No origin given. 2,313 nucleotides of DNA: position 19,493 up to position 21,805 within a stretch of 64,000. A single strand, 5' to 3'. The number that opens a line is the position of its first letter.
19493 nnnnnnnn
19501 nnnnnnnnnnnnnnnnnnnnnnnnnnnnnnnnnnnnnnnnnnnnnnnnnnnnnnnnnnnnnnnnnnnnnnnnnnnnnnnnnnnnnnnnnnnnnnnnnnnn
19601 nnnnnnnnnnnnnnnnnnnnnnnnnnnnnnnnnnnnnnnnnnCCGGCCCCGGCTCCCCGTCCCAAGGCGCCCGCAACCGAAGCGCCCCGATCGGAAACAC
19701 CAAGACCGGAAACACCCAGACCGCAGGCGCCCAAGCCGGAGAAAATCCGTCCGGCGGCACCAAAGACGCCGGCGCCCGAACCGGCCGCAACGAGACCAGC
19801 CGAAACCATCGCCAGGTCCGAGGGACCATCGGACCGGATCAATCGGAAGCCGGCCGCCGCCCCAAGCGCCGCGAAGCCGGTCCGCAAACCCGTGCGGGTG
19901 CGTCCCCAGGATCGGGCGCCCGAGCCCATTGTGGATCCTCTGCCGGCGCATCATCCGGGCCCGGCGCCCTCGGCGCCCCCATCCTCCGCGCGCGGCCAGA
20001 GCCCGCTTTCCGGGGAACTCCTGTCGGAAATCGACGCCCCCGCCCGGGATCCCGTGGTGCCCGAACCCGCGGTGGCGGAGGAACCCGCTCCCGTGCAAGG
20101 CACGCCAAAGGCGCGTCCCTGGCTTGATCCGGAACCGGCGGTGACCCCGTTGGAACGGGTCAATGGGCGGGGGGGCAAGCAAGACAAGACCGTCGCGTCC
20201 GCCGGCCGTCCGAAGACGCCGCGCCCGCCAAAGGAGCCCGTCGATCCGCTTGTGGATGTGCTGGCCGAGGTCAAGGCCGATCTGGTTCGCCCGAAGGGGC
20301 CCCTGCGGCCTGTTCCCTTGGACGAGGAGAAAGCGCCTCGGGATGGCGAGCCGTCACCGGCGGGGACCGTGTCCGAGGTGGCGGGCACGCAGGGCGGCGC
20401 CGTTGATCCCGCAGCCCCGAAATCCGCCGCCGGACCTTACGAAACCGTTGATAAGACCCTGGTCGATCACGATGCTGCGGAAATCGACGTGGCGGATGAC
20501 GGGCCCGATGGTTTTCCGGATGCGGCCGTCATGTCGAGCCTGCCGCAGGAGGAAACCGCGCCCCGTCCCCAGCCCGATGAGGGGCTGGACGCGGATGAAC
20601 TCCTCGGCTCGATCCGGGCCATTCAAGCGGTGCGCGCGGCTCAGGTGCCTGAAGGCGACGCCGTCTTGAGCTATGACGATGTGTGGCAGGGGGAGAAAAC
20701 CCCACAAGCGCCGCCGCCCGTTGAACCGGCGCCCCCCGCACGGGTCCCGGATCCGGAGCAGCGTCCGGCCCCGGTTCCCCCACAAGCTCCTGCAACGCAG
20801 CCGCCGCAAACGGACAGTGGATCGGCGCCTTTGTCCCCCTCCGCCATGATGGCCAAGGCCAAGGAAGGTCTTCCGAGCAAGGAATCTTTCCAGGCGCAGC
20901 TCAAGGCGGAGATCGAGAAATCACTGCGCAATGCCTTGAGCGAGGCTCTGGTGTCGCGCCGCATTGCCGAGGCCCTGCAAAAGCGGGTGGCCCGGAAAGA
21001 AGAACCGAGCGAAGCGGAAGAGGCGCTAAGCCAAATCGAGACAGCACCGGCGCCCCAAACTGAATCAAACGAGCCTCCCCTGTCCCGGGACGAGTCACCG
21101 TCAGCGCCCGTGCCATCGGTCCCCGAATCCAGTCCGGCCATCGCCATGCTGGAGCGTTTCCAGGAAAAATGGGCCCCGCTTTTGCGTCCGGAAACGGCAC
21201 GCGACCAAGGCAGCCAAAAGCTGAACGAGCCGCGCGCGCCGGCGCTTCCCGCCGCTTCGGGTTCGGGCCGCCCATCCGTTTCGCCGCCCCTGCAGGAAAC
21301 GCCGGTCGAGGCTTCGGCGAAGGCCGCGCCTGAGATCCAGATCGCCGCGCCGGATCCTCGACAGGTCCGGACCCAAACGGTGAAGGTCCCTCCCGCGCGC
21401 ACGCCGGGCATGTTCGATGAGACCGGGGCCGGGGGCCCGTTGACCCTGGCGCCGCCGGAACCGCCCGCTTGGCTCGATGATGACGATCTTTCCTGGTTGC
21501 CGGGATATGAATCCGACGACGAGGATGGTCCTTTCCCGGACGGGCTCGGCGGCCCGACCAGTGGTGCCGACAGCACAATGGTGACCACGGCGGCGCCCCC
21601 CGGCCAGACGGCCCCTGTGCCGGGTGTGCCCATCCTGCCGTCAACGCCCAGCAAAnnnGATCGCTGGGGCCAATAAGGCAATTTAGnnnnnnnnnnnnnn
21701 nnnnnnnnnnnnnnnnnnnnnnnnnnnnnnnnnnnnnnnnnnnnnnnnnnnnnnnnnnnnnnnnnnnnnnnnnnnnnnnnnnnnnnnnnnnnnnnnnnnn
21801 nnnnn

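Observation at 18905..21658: NodH-like sulfotransferase fused to a ~650-residue Pro/Ala/Glu-rich disordered tail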

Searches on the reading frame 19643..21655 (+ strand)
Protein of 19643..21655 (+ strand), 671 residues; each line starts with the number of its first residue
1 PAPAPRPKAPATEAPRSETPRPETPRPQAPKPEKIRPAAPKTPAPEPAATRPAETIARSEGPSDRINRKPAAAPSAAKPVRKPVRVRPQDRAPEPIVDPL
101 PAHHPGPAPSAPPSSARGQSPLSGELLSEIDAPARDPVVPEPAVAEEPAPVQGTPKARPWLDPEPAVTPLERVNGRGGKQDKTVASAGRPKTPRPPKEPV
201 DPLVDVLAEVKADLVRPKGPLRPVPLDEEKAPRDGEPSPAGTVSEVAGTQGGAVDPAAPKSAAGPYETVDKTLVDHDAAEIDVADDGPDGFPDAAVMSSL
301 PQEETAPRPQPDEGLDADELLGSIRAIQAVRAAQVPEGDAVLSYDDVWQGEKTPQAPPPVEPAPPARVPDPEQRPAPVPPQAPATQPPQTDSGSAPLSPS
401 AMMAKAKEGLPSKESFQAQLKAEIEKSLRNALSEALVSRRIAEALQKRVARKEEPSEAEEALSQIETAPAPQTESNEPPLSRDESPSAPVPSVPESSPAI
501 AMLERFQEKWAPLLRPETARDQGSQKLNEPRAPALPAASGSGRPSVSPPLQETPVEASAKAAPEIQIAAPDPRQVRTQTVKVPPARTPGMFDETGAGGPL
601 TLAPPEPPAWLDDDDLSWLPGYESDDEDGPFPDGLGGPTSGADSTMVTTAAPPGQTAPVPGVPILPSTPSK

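Call 3: search_protein_families(library=pfam, proteins=[window:19655-21655:+], max_evalue=1)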
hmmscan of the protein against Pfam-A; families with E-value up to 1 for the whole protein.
window:19655-21655:+ (667 aa): 0 families

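Call 4: search_protein_families(library=ncbifam, proteins=[window:19655-21655:+], max_evalue=1)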
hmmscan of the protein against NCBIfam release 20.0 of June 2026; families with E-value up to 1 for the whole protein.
window:19655-21655:+ (667 aa): 2 families
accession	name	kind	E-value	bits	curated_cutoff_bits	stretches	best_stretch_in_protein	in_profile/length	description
NF040572.1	heme_bind_FMP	domain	0.23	11.1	150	1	322-418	108-200/273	heme-binding protein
NF041244.1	IglI_fam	subfamily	0.36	10.7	100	0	402-497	111-193/290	type VI secretion system protein IglI family protein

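Call 30: search_protein_representatives(protein=window:19643-21655:+)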
Query: 671 residues. Proteins with E-value up to 0.001 (for the whole library): 1; up to 1e-10: 1; up to 1e-30: 1. The best 1 are listed.
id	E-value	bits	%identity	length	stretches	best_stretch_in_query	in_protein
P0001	0.0e+00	1376.4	100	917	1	1-671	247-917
